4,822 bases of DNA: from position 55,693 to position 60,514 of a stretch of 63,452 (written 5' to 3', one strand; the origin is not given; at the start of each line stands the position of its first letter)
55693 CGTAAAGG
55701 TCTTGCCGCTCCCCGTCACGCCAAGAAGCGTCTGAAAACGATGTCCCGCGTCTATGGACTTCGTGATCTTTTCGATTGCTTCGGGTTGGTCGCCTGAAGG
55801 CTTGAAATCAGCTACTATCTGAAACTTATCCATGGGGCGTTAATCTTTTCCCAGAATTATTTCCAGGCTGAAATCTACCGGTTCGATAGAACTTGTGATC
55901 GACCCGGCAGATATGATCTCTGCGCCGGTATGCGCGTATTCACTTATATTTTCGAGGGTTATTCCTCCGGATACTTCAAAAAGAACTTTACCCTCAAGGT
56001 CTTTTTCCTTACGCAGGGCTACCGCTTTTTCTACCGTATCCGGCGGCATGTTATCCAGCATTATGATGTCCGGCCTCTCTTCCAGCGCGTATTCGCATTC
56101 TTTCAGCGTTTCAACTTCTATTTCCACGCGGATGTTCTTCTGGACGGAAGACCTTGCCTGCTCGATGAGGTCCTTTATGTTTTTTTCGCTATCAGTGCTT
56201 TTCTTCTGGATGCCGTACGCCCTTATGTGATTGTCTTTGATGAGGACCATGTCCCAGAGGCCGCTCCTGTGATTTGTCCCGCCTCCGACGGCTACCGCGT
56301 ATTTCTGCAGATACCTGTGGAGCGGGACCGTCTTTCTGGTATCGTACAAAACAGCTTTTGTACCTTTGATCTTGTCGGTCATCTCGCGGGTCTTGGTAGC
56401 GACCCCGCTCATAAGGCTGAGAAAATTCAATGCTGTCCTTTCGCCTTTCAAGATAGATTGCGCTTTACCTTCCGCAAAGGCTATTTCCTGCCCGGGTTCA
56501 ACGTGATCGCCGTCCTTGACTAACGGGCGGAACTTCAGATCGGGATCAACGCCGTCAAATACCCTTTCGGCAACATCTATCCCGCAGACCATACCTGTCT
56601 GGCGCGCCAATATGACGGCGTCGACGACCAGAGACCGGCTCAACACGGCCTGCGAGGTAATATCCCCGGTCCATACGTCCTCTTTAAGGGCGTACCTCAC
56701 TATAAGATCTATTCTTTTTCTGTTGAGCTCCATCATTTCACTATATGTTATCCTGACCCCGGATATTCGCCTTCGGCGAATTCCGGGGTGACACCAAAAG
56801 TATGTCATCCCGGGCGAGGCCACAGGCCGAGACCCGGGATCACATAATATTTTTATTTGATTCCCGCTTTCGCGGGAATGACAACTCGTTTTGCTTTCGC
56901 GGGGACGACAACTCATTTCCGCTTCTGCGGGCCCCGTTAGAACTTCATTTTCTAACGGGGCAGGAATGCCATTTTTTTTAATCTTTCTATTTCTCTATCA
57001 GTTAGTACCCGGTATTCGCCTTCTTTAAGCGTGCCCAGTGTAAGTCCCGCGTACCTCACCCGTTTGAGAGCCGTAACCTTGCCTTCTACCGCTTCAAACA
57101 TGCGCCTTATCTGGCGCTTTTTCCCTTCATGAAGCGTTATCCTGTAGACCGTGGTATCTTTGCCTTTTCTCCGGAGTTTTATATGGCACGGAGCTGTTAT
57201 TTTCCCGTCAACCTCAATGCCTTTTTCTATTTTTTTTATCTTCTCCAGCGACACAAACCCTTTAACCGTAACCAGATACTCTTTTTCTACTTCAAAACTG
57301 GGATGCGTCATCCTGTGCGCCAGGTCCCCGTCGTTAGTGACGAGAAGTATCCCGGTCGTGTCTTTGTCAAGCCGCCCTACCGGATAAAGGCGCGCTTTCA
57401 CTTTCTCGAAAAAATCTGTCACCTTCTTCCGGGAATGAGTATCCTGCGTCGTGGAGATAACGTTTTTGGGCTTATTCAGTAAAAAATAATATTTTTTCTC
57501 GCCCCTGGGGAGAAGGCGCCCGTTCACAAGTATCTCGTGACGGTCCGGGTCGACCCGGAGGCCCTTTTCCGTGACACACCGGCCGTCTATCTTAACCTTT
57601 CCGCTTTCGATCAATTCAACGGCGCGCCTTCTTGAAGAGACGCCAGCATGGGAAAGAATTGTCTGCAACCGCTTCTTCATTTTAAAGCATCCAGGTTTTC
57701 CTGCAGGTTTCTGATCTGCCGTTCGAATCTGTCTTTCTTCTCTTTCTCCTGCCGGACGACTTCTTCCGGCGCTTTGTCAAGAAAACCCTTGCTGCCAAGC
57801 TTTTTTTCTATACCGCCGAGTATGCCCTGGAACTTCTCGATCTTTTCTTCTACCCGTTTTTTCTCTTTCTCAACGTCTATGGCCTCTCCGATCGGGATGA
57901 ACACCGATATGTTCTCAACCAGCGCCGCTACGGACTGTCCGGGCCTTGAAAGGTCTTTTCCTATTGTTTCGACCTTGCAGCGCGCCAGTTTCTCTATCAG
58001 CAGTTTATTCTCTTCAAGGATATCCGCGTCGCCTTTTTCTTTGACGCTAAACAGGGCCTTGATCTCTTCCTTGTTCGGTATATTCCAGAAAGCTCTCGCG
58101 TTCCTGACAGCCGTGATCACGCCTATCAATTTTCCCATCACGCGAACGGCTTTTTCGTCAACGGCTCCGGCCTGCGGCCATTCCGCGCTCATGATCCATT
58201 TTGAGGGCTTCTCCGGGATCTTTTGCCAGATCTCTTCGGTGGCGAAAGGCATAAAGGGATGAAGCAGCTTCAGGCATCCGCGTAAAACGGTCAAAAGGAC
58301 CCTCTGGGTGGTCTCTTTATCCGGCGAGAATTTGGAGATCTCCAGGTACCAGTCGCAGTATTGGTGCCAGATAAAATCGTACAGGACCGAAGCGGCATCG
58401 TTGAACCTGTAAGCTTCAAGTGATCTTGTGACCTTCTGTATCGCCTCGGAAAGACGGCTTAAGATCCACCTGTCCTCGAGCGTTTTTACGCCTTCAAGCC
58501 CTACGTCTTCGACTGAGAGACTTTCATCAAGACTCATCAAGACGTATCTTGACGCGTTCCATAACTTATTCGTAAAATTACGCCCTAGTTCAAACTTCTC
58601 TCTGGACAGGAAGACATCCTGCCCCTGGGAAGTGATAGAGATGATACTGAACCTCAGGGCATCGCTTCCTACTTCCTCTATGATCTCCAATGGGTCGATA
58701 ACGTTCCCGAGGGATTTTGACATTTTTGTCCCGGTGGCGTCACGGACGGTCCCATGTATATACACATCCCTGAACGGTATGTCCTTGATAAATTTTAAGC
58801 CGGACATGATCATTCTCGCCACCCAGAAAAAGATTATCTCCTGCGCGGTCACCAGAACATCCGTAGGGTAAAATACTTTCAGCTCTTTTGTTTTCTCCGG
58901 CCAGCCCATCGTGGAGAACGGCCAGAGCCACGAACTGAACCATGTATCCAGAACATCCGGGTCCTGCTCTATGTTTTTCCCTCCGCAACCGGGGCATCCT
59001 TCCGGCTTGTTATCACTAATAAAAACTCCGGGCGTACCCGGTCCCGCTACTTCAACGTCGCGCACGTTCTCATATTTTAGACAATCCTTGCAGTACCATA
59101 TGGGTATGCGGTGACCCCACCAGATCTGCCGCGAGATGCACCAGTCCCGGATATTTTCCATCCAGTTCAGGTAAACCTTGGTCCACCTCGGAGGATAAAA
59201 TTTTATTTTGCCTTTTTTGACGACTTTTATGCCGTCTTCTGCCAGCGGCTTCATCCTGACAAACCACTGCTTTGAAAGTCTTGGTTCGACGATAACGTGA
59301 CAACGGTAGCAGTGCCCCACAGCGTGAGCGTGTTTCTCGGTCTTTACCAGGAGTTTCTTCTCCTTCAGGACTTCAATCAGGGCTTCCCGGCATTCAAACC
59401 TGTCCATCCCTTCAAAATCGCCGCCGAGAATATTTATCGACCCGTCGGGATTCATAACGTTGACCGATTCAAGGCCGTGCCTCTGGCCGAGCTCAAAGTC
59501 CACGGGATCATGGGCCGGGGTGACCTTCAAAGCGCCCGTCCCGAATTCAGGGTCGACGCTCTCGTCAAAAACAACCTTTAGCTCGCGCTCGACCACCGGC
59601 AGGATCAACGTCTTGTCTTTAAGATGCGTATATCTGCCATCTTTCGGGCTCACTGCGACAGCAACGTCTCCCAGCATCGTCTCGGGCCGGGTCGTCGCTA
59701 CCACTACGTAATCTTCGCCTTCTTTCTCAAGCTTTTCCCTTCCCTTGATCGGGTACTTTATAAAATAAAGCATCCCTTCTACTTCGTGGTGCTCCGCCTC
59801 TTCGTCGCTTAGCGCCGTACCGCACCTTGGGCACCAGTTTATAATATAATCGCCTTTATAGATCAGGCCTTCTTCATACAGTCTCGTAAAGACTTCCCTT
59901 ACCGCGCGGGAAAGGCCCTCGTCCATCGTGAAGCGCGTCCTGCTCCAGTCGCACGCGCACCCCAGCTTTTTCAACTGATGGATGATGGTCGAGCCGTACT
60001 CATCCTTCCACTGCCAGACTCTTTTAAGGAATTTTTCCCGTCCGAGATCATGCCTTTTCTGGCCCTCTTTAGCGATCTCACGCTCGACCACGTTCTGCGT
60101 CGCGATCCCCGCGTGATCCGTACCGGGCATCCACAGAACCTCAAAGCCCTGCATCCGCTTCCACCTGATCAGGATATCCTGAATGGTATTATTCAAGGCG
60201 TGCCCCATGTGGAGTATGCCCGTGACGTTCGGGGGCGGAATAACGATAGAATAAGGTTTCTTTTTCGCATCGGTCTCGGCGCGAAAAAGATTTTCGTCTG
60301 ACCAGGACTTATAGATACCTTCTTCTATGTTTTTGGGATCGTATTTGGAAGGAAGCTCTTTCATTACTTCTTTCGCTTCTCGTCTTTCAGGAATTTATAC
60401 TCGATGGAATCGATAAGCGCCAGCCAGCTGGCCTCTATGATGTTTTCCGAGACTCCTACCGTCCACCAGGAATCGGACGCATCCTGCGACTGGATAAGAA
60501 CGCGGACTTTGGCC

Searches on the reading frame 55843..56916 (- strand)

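Call 111: search_protein_families(library=pfam, proteins=[window:55843-56916:-], max_evalue=0.0001)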
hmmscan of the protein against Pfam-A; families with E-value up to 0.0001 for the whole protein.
window:55843-56916:- (358 aa): 2 families
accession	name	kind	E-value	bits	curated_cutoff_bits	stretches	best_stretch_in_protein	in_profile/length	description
PF01729.25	QRPTase_C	-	1.6e-56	191.1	23.1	1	172-352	1-169/169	Quinolinate phosphoribosyl transferase, C-terminal domain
PF02749.22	QRPTase_N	-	3.2e-22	79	27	1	85-170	1-82/82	Quinolinate phosphoribosyl transferase, N-terminal domain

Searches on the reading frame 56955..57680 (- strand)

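Call 111: search_protein_families(library=pfam, proteins=[window:56955-57680:-], max_evalue=0.0001)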
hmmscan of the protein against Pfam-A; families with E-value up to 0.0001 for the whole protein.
window:56955-57680:- (242 aa): 2 families
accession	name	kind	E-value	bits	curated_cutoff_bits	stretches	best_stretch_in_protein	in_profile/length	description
PF00849.27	PseudoU_synth_2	-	1.1e-29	104.1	26.8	1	64-197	1-152/152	RNA pseudouridylate synthase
PF01479.30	S4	-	6.3e-11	42.3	22.8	1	4-45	2-44/48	S4 domain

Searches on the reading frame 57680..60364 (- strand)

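Call 99: search_protein_families(library=pfam, proteins=[window:57680-60364:-], max_evalue=0.001)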
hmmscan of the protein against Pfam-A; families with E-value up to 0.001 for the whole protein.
window:57680-60364:- (895 aa): 6 families
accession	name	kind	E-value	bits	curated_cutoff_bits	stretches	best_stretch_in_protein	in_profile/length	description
PF00133.28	tRNA-synt_1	-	9.2e-147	489.5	22.7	1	17-585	2-412/414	tRNA synthetases class I (I, L, M and V)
PF08264.19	Anticodon_1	-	6e-40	137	25.1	1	631-770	1-146/148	Anticodon-binding domain of tRNA ligase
PF09334.17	tRNA-synt_1g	-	1e-25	90.8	20.1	2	45-190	8-135/391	tRNA synthetases class I (M)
PF10458.14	Val_tRNA-synt_C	-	4.8e-13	49.6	25.9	1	830-895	1-66/66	Valyl tRNA synthetase tRNA binding arm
PF01406.26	tRNA-synt_1e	-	2.9e-06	27.3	27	0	528-576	234-282/301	tRNA synthetases class I (C) catalytic domain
PF13603.12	tRNA-synt_1_2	-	1.6e-05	24.9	25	1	250-308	86-144/185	Leucyl-tRNA synthetase, editing domain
